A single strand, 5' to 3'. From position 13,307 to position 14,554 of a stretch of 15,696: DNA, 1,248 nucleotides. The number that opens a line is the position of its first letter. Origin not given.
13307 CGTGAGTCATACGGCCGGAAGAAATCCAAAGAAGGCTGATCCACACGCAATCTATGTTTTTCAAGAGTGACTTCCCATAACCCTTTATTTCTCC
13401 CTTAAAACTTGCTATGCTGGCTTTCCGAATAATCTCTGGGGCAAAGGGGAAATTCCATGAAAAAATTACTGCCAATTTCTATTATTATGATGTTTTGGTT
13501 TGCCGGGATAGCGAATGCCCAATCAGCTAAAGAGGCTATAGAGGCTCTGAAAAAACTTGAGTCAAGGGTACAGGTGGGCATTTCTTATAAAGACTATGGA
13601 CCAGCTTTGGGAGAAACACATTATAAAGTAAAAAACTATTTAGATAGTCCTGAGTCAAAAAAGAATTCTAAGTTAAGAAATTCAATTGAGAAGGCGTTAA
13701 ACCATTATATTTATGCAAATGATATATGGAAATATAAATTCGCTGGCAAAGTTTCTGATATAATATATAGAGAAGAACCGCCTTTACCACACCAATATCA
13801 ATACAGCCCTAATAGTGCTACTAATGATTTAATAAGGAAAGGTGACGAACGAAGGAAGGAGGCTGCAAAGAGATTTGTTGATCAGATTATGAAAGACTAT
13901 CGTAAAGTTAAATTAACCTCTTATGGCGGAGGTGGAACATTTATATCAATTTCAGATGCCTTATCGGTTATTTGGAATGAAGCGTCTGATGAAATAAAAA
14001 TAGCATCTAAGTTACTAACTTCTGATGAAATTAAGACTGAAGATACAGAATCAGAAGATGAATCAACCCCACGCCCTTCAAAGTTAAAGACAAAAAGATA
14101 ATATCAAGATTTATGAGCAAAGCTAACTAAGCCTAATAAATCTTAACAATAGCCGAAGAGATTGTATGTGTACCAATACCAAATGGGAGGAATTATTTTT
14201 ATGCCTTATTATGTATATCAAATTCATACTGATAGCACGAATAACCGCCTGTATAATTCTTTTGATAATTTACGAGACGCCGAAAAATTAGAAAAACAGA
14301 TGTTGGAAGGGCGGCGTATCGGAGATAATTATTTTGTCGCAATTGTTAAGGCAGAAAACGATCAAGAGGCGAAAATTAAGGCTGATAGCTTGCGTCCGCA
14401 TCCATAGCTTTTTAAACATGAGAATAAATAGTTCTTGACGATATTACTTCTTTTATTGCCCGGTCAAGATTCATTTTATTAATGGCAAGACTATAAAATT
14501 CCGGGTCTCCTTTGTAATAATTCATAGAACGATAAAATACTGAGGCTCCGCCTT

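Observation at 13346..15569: AT-rich three-gene orphan cargo island between the head module and the att site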

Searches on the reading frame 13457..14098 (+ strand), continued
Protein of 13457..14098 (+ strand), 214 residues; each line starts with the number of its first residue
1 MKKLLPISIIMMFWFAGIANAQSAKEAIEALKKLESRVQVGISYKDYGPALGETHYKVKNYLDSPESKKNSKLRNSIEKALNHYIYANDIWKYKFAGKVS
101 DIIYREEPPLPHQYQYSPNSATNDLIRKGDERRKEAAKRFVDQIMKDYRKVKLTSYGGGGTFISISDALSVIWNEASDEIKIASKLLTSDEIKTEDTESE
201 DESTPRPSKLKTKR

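Call 71: fold_search(model_id=the predicted structure, library=viral)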
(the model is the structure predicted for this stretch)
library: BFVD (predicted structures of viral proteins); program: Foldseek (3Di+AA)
matches with E <= 10: 328; with E <= 0.001: 0
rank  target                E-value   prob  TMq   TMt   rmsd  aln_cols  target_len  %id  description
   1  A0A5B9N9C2            1.8e-01  0.69  0.30  0.07  10.6       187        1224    7  Hinge connector of long tail fiber distal connector [Aeromonas phage 4_4572]
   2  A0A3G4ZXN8            3.4e-01  0.28  0.17  0.23  20.3       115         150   16  NET domain-containing protein [Faunusvirus sp.]
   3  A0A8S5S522            3.6e-01  0.28  0.24  0.30  13.3       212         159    8  Uncharacterized protein [Siphoviridae sp. ctmP938]
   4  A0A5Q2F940            4.2e-01  0.07  0.14  0.15  26.8       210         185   12  (no name in the UniProt tables at hand)
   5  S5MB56                5.3e-01  0.12  0.20  0.07  23.1       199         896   12  Autolysin [Bacillus phage Shanette]
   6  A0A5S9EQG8            5.6e-01  0.12  0.16  0.21  13.1       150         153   15  Uncharacterized protein [Tenacibaculum phage PTm1]
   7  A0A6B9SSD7            5.6e-01  0.07  0.15  0.15  26.2       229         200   13  (no name in the UniProt tables at hand)
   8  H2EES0                7.0e-01  0.06  0.19  0.14  19.1       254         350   11  Uncharacterized protein [Moumouvirus sp. 'Monve']
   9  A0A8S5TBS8            7.9e-01  0.41  0.23  0.46  10.3       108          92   15  Uncharacterized protein [Siphoviridae sp. ctmHK36]
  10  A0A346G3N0            8.3e-01  0.54  0.44  0.16   8.8       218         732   12  (no name in the UniProt tables at hand)
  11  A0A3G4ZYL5            8.8e-01  0.20  0.17  0.22  18.3       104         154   12  NET domain-containing protein [Gaeavirus sp.]
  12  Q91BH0                9.9e-01  0.38  0.29  0.16  13.3       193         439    8  Apoptotic suppressor protein [Spodoptera litura multicapsid nucleopolyhedrovirus]
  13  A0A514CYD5            1.0e+00  0.14  0.23  0.28  14.7       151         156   11  (no name in the UniProt tables at hand)
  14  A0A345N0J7            1.0e+00  0.08  0.21  0.20  29.2       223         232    7  Uncharacterized protein [Genomoviridae sp.]
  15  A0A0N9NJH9            1.2e+00  0.54  0.27  0.49   3.8        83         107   18  Uncharacterized protein [Acidianus bottle-shaped virus 2 strain ABV2]
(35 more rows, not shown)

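Call 81: find_related_loci(query=A2, collection=metagenome_contigs, flank=6000)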
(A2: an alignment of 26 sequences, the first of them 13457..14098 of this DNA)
Query A2 (214 aa) in metagenome_contigs; peptide patterns used: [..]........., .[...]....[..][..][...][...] (x = any residue, [..] = any of these).
599 stretches matched a pattern (row limit reached: there are more); 20 encode a relative of the query (tblastn E <= 1e-3); 20 distinct loci.
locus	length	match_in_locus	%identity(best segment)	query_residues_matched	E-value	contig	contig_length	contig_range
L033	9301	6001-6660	51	1-214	4e-61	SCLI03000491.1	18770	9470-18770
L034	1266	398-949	32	1-209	4e-30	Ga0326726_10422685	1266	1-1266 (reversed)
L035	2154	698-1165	38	21-188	3e-26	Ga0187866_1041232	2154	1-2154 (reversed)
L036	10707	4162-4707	34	1-189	5e-24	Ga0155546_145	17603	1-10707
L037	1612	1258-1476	53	21-93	3e-24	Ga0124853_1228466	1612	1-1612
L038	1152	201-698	32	1-202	3e-24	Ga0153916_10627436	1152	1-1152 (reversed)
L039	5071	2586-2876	47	1-96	9e-24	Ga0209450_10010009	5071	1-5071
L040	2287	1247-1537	49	1-96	2e-23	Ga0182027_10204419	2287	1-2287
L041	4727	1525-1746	55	22-95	4e-23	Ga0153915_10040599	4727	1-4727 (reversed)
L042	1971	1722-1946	52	22-96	3e-22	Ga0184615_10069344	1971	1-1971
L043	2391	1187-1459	42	1-91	2e-21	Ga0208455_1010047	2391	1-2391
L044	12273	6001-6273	42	1-91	2e-21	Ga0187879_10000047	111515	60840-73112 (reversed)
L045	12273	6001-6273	42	1-91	2e-21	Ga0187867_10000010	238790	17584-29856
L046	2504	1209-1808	29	10-213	8e-20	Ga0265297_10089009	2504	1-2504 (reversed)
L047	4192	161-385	49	22-96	9e-18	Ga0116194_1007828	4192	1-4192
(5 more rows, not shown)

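Call 83: search_protein_families(library=pfam, proteins=[L026:705-1421:+, L026:2360-3511:+, L026:3594-4004:+, L026:5168-5959:+, L026:6083-7057:+, L026:7552-8262:+, L026:8363-8806:+, L026:9185-9529:-, L026:11191-11844:-, L026:12157-13035:+], max_evalue=0.001)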
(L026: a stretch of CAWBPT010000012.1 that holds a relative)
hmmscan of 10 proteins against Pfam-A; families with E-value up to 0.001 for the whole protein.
L026:705-1421:+ (239 aa): 1 family
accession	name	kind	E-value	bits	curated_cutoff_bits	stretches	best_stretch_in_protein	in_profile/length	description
PF02515.22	CoA_transf_3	-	4.4e-33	115.3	23.3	1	60-206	1-133/366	CoA-transferase family III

L026:2360-3511:+ (384 aa): 1 family
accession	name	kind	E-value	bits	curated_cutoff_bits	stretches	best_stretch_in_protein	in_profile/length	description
PF02515.22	CoA_transf_3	-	1.1e-57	196.3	23.3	1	16-359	48-365/366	CoA-transferase family III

L026:3594-4004:+ (137 aa): 0 families

L026:5168-5959:+ (264 aa): 1 family
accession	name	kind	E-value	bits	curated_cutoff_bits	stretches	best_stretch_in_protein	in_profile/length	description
PF01791.15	DeoC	-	8.3e-24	84.9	23.8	1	20-229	3-229/229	DeoC/LacD family aldolase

L026:6083-7057:+ (325 aa): 6 families
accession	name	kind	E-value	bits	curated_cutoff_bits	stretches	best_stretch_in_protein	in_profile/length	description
PF08240.17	ADH_N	-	9.7e-25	87.3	23.5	1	23-119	1-96/104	Alcohol dehydrogenase GroES-like domain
PF00107.32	ADH_zinc_N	-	5.5e-22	78.5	31.8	1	171-286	3-128/129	Zinc-binding dehydrogenase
PF01262.27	AlaDh_PNT_C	-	1.1e-06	28.7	23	1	155-211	22-83/214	Alanine dehydrogenase/PNT, C-terminal domain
PF16912.11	Glu_dehyd_C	-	1e-05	25.6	34.9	1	160-324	32-210/211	Glucose dehydrogenase C-terminus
PF13602.12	ADH_zinc_N_2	-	6.4e-05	24.3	27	1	202-323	2-134/134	Zinc-binding dehydrogenase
PF06325.19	PrmA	-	0.00011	22.3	22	1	157-217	160-219/296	Ribosomal protein L11 methyltransferase (PrmA)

L026:7552-8262:+ (237 aa): 3 families
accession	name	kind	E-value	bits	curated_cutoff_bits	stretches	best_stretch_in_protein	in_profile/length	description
PF08239.17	SH3_3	-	1.5e-16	60.7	27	2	150-204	1-54/54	Bacterial SH3 domain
PF18348.7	SH3_16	-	2.9e-11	43.4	25.8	1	154-199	1-45/49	Bacterial dipeptidyl-peptidase Sh3 domain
PF00018.34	SH3_1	-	9.2e-08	32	22.9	1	94-128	14-48/48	SH3 domain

L026:8363-8806:+ (148 aa): 0 families

L026:9185-9529:- (115 aa): 5 families
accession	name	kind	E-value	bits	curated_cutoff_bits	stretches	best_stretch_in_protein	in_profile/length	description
PF01381.28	HTH_3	-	9.5e-11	42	23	1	60-110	1-51/55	Helix-turn-helix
PF13560.12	HTH_31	-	2.7e-10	40.9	27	1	59-109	5-56/64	Helix-turn-helix domain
PF12844.13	HTH_19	-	1.7e-06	28.3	30.2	1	57-111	1-55/64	Helix-turn-helix domain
PF13613.12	HTH_Tnp_4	-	0.00048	20.1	27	1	64-87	15-38/53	Helix-turn-helix of DDE superfamily endonuclease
PF13744.12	HTH_37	-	0.00052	20.2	27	1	58-92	21-55/80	Helix-turn-helix domain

L026:11191-11844:- (218 aa): 1 family
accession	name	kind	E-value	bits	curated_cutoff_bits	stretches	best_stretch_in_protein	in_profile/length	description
PF00596.27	Aldolase_II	-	3.8e-50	170.8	22.2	1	13-187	1-182/183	Class II Aldolase and Adducin N-terminal domain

L026:12157-13035:+ (293 aa): 0 families

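Call 84: search_protein_families(library=padloc, proteins=[L008:9796-10728:-, L008:10946-11251:-, L008:8765-9328:-, L003:9004-9795:-, L003:10016-10576:-, L003:8722-8937:+], max_evalue=0.01)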
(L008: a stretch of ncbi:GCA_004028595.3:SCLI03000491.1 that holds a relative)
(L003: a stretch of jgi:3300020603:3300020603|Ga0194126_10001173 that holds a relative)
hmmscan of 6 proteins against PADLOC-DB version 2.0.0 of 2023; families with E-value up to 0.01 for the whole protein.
L008:9796-10728:- (311 aa): 0 families

L008:10946-11251:- (102 aa): 0 families

L008:8765-9328:- (188 aa): 0 families

L003:9004-9795:- (264 aa): 1 family
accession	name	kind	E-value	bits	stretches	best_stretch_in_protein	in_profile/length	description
PDLC00005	DruB1|DruB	-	0.0003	17.6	1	1-52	1-52/552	Unknown function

L003:10016-10576:- (187 aa): 0 families

L003:8722-8937:+ (72 aa): 0 families

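Call 85: search_protein_families(library=pfam, proteins=[L008:9796-10728:-, L008:10946-11251:-, L008:8765-9328:-, L003:9004-9795:-, L003:10016-10576:-], max_evalue=0.01)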
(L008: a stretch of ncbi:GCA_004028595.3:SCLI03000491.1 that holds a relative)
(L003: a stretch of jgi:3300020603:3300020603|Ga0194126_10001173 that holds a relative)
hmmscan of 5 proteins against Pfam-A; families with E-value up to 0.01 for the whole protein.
L008:9796-10728:- (311 aa): 0 families

L008:10946-11251:- (102 aa): 0 families

L008:8765-9328:- (188 aa): 0 families

L003:9004-9795:- (264 aa): 3 families
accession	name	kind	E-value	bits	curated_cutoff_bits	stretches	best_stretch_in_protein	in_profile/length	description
PF25164.1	CoiA_N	-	1.6e-13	50.4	26.3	1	19-56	13-50/50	Competence protein CoiA, N-terminal domain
PF06054.18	CoiA_nuc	-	6.1e-10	39.9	20.3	1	59-137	1-79/158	Competence protein CoiA, nuclease-like domain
PF25169.1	DUF7830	-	0.00061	20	27.5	1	18-49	29-60/72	Domain of unknown function (DUF7830)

L003:10016-10576:- (187 aa): 0 families

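Call 98: list_cluster_members(proteins=[P0010, P0014, P0031, P0034, P0009, P0001, P0184])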
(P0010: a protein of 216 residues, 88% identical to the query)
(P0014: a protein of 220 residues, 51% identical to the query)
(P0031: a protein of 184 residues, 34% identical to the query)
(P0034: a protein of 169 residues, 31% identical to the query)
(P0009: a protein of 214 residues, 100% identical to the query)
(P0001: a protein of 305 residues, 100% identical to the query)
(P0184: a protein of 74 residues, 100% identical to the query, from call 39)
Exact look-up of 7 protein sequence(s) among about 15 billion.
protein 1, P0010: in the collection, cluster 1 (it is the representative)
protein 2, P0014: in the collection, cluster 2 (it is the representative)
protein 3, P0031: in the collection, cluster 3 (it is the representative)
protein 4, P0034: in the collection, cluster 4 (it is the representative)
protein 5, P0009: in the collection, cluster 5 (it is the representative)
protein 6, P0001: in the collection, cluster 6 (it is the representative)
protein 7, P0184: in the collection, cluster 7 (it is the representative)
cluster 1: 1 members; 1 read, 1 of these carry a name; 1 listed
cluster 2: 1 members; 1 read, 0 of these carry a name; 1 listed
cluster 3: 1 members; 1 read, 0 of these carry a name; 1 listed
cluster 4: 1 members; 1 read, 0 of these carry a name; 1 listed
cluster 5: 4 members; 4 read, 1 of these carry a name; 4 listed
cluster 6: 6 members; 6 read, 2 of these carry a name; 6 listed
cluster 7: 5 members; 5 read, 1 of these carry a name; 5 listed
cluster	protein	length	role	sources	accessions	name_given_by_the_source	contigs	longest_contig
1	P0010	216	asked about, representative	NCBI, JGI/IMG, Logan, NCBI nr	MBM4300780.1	MAG: restriction endonuclease subunit S [Deltaproteobacteria bacterium] | restriction endonuclease subunit S [Deltaproteobacteria bacterium]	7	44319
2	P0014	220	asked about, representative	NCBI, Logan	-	-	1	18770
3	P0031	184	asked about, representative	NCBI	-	-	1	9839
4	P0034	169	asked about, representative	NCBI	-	-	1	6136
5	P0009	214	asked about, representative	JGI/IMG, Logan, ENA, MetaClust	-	hypothetical protein | \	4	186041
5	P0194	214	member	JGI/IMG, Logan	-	-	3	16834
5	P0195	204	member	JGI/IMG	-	-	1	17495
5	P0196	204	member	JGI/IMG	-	-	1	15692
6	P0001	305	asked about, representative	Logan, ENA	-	-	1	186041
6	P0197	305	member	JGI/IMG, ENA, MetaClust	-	\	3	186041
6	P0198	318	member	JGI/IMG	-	hypothetical protein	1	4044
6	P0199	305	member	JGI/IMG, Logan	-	-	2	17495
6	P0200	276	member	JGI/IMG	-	-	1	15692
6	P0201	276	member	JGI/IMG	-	-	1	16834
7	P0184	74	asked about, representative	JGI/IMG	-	hypothetical protein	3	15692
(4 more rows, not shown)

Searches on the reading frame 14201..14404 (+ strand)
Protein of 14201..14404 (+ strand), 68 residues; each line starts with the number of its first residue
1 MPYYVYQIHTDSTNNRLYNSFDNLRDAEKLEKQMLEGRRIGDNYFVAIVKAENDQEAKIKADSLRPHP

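Call 9: search_protein_families(library=pfam, proteins=[window:14201-14404:+], max_evalue=0.1)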
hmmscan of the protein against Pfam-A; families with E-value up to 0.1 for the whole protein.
window:14201-14404:+ (68 aa): 2 families
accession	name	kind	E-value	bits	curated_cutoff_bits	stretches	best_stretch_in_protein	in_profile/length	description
PF14509.12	GH97_C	-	0.035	14.8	25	1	34-65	16-47/97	Glycosyl-hydrolase 97 C-terminal, oligomerisation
PF04566.18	RNA_pol_Rpb2_4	-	0.054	14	28.7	0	25-63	12-51/62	RNA polymerase Rpb2, domain 4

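Call 10: search_protein_families(library=phrogs, proteins=[window:14201-14404:+], max_evalue=0.01)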
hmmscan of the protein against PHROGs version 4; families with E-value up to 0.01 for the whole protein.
window:14201-14404:+ (68 aa): 0 families

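Call 15: search_protein_families(library=padloc, proteins=[window:14201-14404:+], max_evalue=1)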
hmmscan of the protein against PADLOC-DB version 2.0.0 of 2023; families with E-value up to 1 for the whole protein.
window:14201-14404:+ (68 aa): 0 families

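Call 16: search_protein_families(library=ncbifam, proteins=[window:14201-14404:+], max_evalue=1)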
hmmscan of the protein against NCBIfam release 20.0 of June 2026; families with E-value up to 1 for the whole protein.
window:14201-14404:+ (68 aa): 0 families

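Call 39: find_homologous_proteins(query=window:14201-14404:+, max_evalue=0.01)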
Query window:14201-14404:+ (68 aa): 10 proteins with E <= 0.01 among 10 candidates.
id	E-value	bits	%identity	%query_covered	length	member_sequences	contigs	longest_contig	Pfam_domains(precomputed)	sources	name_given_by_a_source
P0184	3.0e-38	146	100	100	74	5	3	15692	-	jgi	jgi:hypothetical protein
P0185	1.1e-21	94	66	100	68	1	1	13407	-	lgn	-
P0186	1.3e-20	90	65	100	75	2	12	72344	-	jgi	jgi:hypothetical protein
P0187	2.6e-18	83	59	100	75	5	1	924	-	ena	-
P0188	6.9e-18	82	57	100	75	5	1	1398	-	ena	-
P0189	1.1e-17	81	57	100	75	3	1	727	-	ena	-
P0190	1.3e-17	81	59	100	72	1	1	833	-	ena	-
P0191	1.4e-17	81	57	100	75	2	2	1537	-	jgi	jgi:hypothetical protein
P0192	3.7e-16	76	56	100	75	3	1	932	-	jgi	jgi:hypothetical protein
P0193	1.3e-14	72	55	96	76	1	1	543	-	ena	-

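Call 41: find_encoding_contigs(protein=P0186, flank=9000, max_places=5)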
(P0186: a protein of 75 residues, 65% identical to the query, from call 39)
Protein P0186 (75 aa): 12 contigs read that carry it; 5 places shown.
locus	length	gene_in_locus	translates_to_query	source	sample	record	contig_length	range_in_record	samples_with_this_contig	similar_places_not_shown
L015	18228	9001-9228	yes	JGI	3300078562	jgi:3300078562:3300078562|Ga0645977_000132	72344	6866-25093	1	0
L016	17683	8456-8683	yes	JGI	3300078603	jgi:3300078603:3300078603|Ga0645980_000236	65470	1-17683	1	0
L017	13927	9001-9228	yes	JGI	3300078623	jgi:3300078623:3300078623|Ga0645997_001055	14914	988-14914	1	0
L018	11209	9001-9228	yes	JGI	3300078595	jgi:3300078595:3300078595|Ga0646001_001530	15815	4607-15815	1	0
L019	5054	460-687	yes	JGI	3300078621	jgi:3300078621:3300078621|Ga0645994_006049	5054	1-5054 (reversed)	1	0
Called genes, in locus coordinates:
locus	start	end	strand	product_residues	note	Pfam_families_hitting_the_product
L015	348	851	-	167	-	PF00694:Aconitase_C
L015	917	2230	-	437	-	PF00330:Aconitase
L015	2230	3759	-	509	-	PF00682:HMGL-like, PF22617:HCS_D2, PF08502:LeuA_dimer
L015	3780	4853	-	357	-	PF02606:LpxK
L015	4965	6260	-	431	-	PF04413:Glycos_transf_N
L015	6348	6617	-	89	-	PF03683:UPF0175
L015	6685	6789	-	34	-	-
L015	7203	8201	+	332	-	PF04471:Mrr_cat (weak)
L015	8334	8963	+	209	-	-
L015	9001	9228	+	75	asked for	-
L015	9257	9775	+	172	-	-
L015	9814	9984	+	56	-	PF00216:Bac_DNA_binding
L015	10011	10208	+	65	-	-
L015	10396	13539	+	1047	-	PF02985:HEAT (faint), PF12717:Cnd1 (faint), PF13513:HEAT_EZ (faint), PF13646:HEAT_2 (faint), PF12348:CLASP_N (faint), PF20168:PDS5 (weak), PF12755:Vac14_Fab1_bd (faint), PF20168:PDS5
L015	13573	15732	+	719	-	PF04587:ADP_PFK_GK (weak)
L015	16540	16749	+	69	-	-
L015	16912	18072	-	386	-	PF13173:AAA_14, PF13635:DUF4143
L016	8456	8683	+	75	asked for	-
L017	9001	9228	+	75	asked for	-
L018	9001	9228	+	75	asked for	-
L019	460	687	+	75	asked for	-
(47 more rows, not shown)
